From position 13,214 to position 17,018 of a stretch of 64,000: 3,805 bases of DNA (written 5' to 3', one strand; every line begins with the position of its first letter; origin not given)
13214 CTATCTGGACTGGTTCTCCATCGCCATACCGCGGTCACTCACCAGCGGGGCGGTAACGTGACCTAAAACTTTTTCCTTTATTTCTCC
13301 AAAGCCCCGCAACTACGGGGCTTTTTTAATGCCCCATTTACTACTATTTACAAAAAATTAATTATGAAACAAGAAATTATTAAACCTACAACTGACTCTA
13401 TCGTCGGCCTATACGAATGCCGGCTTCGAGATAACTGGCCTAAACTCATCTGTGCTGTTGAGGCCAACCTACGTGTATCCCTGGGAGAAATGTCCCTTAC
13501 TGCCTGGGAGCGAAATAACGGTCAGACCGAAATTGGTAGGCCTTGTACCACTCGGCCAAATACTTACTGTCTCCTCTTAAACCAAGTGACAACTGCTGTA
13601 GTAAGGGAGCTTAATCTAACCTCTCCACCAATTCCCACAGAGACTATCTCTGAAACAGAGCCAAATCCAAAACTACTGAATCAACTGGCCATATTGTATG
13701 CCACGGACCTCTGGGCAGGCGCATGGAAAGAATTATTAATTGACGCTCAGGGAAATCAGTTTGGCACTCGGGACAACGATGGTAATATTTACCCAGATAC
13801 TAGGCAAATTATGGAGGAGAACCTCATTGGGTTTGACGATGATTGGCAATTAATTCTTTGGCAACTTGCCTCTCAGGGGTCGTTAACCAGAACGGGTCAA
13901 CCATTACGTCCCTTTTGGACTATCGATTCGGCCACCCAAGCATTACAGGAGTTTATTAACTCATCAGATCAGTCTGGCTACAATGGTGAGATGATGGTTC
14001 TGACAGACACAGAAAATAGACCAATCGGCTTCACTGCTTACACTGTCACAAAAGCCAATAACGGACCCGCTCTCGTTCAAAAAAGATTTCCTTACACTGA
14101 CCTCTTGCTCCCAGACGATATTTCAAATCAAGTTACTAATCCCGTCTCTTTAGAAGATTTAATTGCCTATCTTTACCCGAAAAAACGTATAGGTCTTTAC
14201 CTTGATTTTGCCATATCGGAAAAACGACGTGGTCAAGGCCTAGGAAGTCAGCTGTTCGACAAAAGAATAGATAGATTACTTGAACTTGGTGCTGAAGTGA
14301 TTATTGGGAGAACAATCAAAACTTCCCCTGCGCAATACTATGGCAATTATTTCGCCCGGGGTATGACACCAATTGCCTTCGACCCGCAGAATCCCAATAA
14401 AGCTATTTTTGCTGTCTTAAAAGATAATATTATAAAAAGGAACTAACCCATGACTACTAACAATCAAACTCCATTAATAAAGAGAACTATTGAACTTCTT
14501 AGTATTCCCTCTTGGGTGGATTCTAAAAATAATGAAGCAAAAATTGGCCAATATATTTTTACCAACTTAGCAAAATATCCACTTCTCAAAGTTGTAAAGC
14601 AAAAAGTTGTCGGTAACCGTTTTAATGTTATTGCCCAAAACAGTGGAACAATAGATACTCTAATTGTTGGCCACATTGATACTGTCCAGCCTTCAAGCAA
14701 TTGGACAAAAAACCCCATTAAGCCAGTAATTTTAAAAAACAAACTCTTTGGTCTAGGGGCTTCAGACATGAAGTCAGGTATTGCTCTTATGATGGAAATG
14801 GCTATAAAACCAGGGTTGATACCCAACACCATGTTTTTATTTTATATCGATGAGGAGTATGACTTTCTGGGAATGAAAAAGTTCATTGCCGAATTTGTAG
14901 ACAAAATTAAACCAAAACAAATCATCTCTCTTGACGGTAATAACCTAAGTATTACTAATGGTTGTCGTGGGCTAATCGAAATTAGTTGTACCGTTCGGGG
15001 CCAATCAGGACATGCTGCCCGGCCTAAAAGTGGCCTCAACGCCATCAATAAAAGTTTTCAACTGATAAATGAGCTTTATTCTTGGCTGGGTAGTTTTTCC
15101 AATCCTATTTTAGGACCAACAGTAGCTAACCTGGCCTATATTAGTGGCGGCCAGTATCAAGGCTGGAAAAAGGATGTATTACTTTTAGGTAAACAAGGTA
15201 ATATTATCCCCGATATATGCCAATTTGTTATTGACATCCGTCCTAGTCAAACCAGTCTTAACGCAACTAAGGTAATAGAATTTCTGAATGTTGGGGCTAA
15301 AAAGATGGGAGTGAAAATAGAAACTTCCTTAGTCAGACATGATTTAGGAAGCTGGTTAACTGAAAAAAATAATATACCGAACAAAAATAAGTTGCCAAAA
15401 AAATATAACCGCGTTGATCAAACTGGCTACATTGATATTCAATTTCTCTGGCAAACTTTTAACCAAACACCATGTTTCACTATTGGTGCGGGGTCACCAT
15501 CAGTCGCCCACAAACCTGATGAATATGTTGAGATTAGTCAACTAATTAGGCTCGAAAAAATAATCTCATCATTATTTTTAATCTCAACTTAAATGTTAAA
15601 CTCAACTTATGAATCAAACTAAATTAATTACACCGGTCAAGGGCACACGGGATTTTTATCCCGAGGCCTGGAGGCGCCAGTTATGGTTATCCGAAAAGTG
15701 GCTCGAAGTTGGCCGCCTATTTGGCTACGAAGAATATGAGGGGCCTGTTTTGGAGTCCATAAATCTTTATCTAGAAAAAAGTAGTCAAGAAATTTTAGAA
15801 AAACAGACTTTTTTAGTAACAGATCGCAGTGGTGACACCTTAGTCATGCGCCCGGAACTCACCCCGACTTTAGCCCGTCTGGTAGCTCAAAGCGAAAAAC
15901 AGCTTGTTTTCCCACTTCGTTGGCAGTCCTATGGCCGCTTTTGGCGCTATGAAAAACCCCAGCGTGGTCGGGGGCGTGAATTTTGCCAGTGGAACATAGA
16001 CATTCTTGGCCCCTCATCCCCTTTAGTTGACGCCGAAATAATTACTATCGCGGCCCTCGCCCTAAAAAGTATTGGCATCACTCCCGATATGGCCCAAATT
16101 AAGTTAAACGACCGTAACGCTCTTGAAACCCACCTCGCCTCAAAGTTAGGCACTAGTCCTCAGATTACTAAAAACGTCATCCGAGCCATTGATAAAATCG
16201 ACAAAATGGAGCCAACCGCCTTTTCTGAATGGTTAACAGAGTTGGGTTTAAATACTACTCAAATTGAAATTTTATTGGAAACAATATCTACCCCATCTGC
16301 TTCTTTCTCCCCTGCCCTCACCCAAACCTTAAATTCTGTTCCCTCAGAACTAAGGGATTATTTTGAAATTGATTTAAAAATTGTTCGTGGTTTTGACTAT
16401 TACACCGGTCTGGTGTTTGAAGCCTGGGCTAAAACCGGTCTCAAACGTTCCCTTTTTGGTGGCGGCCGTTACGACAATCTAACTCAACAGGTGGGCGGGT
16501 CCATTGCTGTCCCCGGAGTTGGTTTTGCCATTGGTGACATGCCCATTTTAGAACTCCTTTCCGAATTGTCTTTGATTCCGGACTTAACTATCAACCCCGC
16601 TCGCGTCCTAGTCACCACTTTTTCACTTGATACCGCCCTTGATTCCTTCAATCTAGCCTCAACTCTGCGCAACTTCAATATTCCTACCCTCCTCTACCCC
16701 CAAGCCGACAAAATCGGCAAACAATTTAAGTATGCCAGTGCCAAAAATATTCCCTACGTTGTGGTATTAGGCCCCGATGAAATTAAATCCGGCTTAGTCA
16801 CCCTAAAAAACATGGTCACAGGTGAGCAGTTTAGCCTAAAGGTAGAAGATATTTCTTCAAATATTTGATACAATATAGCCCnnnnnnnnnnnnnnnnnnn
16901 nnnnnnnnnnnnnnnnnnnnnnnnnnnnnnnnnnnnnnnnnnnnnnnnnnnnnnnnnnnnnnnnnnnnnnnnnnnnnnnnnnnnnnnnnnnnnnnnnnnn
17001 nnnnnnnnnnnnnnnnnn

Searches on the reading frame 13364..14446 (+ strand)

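Call 46: search_protein_families(library=pfam, proteins=[window:13364-14446:+], max_evalue=0.001)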
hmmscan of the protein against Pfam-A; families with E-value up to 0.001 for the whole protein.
window:13364-14446:+ (360 aa): 1 family
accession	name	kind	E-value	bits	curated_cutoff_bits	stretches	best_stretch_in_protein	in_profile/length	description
PF00583.31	Acetyltransf_1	-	0.00038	21.1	20.7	0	273-313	56-96/116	Acetyltransferase (GNAT) family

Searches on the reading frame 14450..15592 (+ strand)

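Call 46: search_protein_families(library=pfam, proteins=[window:14450-15592:+], max_evalue=0.001)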
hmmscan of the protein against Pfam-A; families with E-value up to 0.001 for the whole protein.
window:14450-15592:+ (380 aa): 2 families
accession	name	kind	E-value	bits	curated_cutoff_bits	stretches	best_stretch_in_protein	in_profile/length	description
PF01546.33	Peptidase_M20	-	8.7e-16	58.9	24.6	1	72-375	2-203/206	Peptidase family M20/M25/M40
PF07687.19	M20_dimer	-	1.6e-12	47.7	21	1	171-268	2-85/107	Peptidase dimerisation domain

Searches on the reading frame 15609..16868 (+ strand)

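Call 46: search_protein_families(library=pfam, proteins=[window:15609-16868:+], max_evalue=0.001)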
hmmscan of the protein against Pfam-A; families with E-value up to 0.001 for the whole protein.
window:15609-16868:+ (419 aa): 3 families
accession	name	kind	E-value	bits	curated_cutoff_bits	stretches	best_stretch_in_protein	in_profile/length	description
PF13393.11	tRNA-synt_His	-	2.1e-41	142.6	25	1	12-308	1-303/308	Histidyl-tRNA synthetase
PF03129.25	HGTP_anticodon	-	5.3e-14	52.6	21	1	349-417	21-89/94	Anticodon binding domain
PF00587.30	tRNA-synt_2b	-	4.2e-08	33.9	29.3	1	68-276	1-124/179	tRNA synthetase class II core domain (G, H, P, S and T)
